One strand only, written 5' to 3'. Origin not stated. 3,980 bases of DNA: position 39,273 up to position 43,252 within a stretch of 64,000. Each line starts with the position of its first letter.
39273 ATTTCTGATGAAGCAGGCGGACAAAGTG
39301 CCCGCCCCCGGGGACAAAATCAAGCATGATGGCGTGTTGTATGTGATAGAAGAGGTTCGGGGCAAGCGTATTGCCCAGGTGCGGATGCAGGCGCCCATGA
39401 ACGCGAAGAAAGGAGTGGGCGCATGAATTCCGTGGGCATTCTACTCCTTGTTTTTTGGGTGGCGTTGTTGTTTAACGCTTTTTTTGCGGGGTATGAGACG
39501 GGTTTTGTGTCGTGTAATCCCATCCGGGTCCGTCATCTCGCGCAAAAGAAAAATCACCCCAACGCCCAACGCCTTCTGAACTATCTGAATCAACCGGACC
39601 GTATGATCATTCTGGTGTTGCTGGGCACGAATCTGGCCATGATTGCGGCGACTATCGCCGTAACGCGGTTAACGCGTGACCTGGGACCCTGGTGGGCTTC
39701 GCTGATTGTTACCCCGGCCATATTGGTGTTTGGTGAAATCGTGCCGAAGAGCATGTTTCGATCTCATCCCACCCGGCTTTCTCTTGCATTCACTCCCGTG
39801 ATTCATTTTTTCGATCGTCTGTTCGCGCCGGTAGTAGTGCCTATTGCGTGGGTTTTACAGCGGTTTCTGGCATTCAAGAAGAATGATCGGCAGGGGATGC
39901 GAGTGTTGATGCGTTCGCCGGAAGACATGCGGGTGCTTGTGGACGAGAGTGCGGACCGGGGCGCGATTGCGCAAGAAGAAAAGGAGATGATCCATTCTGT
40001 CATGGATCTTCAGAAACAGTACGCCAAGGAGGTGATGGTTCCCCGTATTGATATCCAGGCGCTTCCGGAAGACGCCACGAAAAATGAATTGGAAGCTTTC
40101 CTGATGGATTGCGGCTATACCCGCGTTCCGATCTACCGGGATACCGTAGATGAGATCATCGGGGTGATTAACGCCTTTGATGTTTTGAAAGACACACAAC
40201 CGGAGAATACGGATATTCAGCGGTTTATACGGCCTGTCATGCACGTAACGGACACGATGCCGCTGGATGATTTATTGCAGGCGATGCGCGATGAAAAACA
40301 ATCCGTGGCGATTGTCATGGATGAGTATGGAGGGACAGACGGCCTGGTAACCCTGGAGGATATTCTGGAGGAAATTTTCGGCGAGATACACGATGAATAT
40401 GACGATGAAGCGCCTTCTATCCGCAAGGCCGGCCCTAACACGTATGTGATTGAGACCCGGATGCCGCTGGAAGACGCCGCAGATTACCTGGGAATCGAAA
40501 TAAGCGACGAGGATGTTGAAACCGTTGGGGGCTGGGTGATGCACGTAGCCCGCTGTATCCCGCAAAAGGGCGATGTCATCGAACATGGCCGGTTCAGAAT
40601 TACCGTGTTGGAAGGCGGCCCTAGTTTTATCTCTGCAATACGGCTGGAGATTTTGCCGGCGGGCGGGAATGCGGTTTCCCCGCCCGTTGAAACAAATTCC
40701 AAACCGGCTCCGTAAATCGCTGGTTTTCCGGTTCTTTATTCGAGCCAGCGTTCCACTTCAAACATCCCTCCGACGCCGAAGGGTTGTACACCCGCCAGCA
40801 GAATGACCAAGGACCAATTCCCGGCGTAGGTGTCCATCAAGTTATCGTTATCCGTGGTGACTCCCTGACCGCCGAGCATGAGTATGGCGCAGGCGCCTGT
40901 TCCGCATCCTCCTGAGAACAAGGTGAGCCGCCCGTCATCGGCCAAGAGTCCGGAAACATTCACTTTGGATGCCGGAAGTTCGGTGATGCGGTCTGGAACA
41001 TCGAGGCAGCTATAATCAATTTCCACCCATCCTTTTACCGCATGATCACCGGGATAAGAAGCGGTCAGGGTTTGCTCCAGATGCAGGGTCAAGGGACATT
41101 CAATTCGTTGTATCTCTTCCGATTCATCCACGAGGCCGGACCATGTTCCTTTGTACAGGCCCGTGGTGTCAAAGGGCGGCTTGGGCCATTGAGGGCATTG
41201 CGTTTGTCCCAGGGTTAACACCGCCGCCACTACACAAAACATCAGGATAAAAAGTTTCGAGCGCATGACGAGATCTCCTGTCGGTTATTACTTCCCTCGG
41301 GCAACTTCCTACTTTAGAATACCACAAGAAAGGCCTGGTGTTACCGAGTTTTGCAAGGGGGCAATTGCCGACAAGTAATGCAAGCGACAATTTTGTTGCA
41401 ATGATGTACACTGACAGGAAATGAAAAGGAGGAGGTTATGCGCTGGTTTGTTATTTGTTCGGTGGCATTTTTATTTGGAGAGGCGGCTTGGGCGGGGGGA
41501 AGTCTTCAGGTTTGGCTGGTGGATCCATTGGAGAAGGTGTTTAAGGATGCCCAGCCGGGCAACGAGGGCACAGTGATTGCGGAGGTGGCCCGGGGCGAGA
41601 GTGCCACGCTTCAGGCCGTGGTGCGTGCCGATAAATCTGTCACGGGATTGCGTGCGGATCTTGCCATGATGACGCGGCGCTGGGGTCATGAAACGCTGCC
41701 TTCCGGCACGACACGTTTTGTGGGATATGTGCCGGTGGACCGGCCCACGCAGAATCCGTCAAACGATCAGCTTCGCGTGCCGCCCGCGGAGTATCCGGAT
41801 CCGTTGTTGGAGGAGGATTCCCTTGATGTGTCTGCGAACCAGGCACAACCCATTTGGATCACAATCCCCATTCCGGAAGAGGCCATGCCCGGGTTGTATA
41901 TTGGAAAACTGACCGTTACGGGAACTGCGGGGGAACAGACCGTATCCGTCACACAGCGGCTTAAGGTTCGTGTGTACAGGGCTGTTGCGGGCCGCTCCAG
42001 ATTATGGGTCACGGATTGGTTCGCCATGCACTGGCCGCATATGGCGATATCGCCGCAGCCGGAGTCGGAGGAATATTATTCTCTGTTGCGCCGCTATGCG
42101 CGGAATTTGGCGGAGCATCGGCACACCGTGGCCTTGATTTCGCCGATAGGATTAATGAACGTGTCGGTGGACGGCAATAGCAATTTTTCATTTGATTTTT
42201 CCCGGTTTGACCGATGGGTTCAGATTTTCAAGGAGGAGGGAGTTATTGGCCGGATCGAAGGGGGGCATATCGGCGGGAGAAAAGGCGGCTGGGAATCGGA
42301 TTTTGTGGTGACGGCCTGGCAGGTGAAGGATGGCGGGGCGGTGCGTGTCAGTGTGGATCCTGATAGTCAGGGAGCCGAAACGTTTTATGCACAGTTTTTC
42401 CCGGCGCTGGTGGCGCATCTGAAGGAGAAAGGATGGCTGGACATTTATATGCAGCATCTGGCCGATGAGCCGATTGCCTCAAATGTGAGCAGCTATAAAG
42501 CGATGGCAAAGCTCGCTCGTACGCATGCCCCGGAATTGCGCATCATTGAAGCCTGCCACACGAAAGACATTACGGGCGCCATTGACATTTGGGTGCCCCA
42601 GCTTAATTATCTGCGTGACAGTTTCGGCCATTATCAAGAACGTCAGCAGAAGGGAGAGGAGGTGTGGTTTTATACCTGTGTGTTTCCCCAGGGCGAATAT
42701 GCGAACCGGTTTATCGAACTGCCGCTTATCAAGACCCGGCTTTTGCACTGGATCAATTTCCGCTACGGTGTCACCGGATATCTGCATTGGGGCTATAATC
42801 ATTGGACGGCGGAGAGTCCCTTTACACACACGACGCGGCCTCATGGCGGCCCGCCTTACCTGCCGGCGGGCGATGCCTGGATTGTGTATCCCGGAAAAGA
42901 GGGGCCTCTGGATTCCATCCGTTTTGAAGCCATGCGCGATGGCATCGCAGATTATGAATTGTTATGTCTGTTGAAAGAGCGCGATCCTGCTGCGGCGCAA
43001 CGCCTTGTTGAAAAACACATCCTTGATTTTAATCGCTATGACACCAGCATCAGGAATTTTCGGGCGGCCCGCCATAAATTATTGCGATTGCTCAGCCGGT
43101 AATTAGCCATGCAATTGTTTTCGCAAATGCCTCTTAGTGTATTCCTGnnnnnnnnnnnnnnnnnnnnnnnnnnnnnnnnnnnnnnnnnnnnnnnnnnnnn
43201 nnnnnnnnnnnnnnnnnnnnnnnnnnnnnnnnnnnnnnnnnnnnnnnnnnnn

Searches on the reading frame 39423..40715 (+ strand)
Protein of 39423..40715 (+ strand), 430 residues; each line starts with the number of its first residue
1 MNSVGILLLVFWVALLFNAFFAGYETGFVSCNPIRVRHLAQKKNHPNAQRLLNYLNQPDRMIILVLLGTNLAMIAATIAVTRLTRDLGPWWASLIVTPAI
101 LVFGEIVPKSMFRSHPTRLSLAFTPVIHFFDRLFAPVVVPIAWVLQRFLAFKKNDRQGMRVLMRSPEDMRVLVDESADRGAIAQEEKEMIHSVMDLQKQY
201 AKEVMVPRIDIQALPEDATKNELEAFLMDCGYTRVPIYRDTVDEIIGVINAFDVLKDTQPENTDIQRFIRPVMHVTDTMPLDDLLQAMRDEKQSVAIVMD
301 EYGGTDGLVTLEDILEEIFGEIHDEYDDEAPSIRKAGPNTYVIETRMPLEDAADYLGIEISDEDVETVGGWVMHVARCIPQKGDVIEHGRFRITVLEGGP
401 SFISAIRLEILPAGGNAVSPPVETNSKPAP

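Call 37: search_protein_families(library=pfam, proteins=[window:39423-40715:+], max_evalue=0.001)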
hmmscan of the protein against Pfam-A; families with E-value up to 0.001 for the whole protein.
window:39423-40715:+ (430 aa): 3 families
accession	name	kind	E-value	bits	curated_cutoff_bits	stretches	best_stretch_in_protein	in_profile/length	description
PF01595.25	CNNM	-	1.9e-39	135.6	28.4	1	11-186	3-181/181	Cyclin M transmembrane N-terminal domain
PF03471.22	CorC_HlyC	-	3.7e-17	62.5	27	1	335-410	2-79/81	Transporter associated domain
PF00571.33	CBS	-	1.2e-10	41.9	24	1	269-319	6-56/57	CBS domain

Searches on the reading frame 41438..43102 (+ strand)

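Call 37: search_protein_families(library=pfam, proteins=[window:41438-43102:+], max_evalue=0.001)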
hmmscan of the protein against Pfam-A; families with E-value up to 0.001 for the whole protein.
window:41438-43102:+ (554 aa): 3 families
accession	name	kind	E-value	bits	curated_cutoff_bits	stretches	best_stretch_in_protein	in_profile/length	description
PF13320.12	GH123_cat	-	4e-58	197.7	23.1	1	238-511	58-323/324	Glycoside hydrolase 123, catalytic domain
PF22680.2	Glyco_hydro_123_N_2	-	1.7e-14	54.3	27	1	50-161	27-141/142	Glycoside hydrolase 123 N-terminal domain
PF19543.5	GH123_N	-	0.00013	20.4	22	1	128-177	257-307/969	Glycoside hydrolase 123, N-terminal domain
